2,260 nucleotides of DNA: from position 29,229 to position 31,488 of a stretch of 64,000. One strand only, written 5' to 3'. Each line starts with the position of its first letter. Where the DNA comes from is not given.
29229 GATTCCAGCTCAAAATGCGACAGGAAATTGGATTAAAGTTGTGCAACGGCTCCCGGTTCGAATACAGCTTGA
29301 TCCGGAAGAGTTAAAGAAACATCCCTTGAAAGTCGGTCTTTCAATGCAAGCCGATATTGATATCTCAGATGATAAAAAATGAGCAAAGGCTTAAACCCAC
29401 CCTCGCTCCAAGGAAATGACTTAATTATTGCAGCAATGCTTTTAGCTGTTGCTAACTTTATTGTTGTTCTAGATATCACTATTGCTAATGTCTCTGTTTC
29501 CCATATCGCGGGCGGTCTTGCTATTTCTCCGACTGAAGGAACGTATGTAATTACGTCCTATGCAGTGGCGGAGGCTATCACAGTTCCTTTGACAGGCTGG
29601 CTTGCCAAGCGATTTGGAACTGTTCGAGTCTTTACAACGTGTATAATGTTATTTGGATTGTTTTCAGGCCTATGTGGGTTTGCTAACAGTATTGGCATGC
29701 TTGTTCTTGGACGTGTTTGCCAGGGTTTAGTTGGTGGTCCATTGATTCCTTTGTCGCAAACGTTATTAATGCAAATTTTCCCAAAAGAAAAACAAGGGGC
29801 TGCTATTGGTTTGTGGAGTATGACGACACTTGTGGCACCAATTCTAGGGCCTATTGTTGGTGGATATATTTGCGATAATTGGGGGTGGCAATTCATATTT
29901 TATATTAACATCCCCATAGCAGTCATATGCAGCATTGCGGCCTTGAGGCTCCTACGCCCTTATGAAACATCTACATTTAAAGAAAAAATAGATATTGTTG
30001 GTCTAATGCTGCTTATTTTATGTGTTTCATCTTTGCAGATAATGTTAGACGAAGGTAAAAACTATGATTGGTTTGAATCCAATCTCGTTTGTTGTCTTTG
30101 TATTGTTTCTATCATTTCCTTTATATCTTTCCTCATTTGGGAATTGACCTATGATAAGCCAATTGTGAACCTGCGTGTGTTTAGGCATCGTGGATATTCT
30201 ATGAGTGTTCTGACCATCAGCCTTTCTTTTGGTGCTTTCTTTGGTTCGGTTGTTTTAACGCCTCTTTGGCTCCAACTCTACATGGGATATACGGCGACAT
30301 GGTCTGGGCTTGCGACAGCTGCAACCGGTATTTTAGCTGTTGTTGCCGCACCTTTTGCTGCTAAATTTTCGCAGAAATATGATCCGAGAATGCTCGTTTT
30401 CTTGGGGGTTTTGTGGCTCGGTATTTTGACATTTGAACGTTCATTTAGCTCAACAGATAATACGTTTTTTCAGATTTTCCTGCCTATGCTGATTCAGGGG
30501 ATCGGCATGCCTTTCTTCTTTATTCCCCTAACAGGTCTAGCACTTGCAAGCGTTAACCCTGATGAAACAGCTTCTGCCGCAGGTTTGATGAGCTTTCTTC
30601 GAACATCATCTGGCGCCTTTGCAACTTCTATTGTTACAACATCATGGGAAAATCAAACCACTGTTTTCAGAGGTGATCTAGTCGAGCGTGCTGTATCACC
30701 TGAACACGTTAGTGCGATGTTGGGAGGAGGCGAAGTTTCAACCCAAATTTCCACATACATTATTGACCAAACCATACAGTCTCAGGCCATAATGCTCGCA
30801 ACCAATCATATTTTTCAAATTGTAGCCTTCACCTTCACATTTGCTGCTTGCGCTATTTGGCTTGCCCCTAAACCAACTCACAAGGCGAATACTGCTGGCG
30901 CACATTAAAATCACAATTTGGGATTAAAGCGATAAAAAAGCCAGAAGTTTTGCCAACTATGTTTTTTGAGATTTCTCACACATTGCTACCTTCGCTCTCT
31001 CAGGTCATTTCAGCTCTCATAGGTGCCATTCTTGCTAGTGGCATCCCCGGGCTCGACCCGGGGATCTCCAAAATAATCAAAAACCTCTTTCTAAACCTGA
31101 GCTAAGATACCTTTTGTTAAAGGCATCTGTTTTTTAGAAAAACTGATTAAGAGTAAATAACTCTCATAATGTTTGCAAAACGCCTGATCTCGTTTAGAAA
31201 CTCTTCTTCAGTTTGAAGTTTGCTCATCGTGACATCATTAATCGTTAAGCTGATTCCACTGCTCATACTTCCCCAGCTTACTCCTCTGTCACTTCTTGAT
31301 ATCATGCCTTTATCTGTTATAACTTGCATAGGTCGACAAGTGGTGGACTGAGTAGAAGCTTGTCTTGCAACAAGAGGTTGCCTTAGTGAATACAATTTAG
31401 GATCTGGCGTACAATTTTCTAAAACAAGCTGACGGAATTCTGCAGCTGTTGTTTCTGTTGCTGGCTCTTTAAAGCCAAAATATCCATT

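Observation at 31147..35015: A family of signal-peptide proteins with no recognisable domain; two copies flank an AAA ATPase gene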

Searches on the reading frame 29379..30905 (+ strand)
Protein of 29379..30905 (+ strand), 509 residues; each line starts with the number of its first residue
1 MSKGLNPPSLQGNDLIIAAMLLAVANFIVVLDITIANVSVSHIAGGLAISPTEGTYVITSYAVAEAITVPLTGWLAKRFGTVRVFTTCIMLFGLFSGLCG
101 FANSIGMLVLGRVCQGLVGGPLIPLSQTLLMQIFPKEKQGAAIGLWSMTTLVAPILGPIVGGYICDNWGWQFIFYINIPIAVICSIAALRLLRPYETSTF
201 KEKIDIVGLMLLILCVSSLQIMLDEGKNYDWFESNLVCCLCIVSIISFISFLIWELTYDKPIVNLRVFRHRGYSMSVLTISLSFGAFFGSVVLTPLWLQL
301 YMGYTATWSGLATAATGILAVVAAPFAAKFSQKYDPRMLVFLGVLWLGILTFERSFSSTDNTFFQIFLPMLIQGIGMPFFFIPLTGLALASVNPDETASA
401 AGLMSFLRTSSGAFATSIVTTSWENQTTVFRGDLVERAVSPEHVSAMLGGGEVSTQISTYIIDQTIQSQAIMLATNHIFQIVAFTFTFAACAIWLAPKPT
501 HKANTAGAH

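Call 52: search_protein_families(library=pfam, proteins=[window:29379-30905:+], max_evalue=0.001)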
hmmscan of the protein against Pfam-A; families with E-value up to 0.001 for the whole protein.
window:29379-30905:+ (509 aa): 2 families
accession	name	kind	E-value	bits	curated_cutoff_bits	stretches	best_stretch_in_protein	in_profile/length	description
PF07690.21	MFS_1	-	4e-57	194.1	33.4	1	22-415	1-346/347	Major Facilitator Superfamily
PF00083.30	Sugar_tr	-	7.6e-06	25.5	22.3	1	32-188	26-188/452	Sugar (and other) transporter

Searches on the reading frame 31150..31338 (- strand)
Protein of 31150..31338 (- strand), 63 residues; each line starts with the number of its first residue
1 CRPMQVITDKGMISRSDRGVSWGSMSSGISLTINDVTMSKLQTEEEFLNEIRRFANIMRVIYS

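Call 85: find_homologous_proteins(query=A5, max_evalue=0.01)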
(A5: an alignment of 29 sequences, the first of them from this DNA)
Query A5 (29 sequences): 158 candidates shared short words with the query, none scored E <= 0.01.

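Call 87: search_solved_structures(query=A5, max_evalue=10)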
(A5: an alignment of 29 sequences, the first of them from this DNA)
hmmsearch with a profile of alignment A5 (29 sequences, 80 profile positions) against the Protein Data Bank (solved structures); distinct sequences matched with E-value up to 10: 5.
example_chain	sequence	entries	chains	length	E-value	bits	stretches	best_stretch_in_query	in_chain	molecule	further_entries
2lnm_A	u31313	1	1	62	0.09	16.1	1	35-74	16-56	Protein TIC 40, chloroplastic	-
2iqt_A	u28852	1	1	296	0.27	14.6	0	38-70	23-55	Fructose-bisphosphate aldolase class 1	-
7vkq_A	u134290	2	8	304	0.34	14.3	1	13-67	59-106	S-adenosylmethionine sensor upstream of mTORC1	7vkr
3nl9_A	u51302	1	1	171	0.41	14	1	55-76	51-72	putative NTP pyrophosphohydrolase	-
3hv2_A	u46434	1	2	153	1.1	12.6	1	41-70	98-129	Response regulator/HD domain protein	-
